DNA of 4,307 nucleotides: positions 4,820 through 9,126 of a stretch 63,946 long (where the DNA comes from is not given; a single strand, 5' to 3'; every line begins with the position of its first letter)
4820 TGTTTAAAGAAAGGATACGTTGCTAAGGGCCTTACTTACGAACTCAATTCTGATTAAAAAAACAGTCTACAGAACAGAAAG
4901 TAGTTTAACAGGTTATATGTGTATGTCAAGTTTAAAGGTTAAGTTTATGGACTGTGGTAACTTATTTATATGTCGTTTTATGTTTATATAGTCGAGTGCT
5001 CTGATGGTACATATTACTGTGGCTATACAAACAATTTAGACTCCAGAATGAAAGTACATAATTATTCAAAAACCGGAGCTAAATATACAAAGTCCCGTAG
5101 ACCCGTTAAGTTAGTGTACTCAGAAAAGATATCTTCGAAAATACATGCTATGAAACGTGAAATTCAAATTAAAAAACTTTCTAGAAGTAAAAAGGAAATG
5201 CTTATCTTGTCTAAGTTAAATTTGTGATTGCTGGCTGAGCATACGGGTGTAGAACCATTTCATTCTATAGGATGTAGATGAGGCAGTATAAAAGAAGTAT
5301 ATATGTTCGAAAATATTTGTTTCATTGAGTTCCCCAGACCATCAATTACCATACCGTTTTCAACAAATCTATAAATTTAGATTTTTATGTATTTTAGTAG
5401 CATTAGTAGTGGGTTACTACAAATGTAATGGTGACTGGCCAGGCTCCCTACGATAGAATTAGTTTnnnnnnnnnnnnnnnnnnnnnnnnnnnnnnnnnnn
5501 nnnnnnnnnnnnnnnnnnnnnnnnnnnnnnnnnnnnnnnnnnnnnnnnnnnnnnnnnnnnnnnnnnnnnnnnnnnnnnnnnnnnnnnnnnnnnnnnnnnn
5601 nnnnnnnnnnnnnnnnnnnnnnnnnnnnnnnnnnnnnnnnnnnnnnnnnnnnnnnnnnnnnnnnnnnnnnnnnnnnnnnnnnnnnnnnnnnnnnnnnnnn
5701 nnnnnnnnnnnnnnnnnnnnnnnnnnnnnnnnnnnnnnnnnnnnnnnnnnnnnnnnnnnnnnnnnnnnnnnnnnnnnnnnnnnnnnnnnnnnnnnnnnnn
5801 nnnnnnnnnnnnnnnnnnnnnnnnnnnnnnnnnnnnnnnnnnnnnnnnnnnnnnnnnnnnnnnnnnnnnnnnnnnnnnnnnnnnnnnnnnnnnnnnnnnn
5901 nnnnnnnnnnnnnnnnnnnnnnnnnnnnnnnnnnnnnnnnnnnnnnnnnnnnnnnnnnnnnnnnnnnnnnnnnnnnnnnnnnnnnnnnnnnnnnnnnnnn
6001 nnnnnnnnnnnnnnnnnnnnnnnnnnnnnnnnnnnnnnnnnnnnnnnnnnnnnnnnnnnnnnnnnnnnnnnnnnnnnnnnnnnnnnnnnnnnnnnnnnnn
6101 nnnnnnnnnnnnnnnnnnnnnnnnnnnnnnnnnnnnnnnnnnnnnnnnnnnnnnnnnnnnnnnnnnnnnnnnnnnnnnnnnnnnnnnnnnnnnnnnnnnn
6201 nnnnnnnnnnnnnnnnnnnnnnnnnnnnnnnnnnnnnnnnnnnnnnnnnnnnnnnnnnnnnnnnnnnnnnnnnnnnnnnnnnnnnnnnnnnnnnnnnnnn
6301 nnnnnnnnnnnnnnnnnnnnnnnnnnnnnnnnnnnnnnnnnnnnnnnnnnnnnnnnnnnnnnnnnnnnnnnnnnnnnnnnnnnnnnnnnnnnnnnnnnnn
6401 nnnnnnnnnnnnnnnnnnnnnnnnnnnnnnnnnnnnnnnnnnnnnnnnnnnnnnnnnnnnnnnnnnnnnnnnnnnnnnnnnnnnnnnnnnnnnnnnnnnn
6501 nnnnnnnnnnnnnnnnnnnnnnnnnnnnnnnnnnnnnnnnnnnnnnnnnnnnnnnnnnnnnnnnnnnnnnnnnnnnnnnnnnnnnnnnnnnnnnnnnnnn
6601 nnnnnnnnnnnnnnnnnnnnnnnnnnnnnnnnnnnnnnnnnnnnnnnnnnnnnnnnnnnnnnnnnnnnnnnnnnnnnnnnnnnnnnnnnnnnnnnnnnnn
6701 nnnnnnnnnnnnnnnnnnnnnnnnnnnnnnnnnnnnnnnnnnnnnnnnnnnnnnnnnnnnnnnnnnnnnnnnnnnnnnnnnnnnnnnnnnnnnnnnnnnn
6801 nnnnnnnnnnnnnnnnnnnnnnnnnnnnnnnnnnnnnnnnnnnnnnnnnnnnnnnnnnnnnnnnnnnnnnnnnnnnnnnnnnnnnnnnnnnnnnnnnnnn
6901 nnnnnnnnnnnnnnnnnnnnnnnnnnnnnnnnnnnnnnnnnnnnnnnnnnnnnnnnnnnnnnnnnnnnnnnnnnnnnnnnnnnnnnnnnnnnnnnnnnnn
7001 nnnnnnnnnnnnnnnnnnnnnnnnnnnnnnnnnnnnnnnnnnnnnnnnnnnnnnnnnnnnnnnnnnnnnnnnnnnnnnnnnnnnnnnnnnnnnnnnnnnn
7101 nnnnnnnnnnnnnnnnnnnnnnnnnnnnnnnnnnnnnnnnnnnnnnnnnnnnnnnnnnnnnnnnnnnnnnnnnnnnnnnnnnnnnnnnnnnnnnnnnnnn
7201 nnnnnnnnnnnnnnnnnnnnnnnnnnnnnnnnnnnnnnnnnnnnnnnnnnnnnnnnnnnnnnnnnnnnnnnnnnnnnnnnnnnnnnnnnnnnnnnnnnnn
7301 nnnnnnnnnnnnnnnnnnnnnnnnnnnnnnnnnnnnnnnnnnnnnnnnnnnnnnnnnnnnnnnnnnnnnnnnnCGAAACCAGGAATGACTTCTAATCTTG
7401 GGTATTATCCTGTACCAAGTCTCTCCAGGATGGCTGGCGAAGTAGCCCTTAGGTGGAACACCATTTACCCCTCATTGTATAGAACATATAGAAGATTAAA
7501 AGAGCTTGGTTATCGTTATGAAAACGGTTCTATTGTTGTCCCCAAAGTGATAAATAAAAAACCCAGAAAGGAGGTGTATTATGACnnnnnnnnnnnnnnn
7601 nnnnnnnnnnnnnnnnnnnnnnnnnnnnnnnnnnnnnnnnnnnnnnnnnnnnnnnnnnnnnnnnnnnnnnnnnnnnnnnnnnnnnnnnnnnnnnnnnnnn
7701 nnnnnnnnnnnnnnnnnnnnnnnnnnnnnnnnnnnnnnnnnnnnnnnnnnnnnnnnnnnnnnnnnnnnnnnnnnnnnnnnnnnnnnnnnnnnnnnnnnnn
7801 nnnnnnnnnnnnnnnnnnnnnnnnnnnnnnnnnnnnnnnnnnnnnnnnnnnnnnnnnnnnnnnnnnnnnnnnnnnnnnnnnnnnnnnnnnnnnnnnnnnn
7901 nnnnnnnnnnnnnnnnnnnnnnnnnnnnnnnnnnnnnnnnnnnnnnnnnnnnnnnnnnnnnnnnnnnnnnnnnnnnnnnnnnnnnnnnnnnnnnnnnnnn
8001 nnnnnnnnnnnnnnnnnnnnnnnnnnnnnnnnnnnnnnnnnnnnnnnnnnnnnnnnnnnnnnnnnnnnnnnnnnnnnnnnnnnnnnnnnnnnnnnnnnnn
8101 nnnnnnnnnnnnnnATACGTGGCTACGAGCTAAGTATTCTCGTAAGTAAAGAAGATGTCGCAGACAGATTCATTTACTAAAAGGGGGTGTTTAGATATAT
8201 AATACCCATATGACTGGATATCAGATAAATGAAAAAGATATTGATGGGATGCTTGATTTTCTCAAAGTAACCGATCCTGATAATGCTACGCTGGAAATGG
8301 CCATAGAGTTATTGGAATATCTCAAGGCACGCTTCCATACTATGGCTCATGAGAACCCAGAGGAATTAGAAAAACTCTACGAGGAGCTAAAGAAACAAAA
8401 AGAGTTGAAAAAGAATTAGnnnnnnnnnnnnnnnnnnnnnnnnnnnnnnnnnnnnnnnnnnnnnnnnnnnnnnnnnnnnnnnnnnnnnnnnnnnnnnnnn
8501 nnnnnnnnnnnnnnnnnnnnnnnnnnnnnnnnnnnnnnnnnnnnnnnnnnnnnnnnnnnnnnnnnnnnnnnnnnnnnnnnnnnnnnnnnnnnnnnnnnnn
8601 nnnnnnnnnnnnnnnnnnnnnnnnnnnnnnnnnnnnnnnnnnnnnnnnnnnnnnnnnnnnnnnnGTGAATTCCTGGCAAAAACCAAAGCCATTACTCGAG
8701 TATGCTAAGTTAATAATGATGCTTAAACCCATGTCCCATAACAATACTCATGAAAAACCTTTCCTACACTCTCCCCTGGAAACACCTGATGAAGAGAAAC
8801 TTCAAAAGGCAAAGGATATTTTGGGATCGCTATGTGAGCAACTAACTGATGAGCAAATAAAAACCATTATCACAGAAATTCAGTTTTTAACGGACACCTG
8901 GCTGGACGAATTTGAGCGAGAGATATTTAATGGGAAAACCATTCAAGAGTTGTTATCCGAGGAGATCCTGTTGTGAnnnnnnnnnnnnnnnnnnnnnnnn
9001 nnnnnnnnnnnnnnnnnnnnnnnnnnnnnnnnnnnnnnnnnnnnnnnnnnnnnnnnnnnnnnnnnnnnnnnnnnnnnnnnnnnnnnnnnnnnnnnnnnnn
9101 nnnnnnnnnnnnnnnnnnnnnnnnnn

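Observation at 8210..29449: About 21 kb integrated mobilisable element stacked with defence cargo, ending at tRNA-Gln and carrying two large serine recombinases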

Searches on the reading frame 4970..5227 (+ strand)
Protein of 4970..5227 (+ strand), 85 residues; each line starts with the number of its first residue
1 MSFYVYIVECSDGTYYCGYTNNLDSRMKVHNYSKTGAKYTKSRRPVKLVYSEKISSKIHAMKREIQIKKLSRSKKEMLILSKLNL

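Call 8: search_protein_families(library=pfam, proteins=[window:4970-5227:+], max_evalue=0.01)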
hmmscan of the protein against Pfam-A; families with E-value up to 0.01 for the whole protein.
window:4970-5227:+ (85 aa): 2 families
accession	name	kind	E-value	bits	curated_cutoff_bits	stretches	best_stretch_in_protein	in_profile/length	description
PF01541.30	GIY-YIG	-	1e-18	67.8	22.6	1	3-75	2-76/78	GIY-YIG catalytic domain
PF10544.15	T5orf172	-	0.0053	17.7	20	1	4-67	2-74/101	T5orf172 domain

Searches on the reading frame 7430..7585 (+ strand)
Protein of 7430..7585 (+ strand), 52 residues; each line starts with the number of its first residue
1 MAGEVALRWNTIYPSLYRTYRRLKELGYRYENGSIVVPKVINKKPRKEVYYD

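Call 64: search_protein_families(library=pfam, proteins=[window:7430-7585:+], max_evalue=1)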
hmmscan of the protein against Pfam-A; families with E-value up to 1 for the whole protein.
seq(52 aa): 0 families

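Call 65: search_protein_families(library=phrogs, proteins=[window:7430-7585:+], max_evalue=0.01)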
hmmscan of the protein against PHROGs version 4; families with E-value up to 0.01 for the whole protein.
seq(52 aa): 0 families

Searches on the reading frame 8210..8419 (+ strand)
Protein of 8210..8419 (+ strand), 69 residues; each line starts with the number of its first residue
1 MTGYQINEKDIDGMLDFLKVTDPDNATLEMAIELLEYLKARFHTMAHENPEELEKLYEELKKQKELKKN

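Call 64: search_protein_families(library=pfam, proteins=[window:8210-8419:+], max_evalue=1)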
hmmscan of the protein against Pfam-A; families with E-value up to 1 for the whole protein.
window:8210-8419:+ (69 aa): 3 families
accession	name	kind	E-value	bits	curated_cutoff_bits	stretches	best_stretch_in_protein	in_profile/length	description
PF22813.1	TcaA_2nd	-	0.048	14.5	26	1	5-66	11-65/103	TcaA protein second domain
PF09447.15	Cnl2_NKP2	-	0.076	13.5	27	1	26-65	13-50/65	Cnl2/NKP2 family protein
PF03937.21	Sdh5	-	0.18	12.2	27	1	27-59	12-44/76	Flavinator of succinate dehydrogenase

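Call 65: search_protein_families(library=phrogs, proteins=[window:8210-8419:+], max_evalue=0.01)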
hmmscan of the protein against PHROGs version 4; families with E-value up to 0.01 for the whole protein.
window:8210-8419:+ (69 aa): 0 families

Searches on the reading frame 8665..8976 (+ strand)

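Call 6: search_protein_families(library=pfam, proteins=[window:8665-8976:+], max_evalue=0.01)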
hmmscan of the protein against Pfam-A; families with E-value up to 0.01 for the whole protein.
window:8665-8976:+ (103 aa): 0 families

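Call 64: search_protein_families(library=pfam, proteins=[window:8665-8976:+], max_evalue=1)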
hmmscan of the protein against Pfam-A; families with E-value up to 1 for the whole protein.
window:8665-8976:+ (103 aa): 1 family
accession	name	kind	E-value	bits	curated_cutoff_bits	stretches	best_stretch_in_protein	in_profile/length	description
PF01843.25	DIL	-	0.095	13.3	24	1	44-73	74-102/105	DIL domain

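Call 65: search_protein_families(library=phrogs, proteins=[window:8665-8976:+], max_evalue=0.01)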
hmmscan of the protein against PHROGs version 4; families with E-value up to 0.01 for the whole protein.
window:8665-8976:+ (103 aa): 0 families
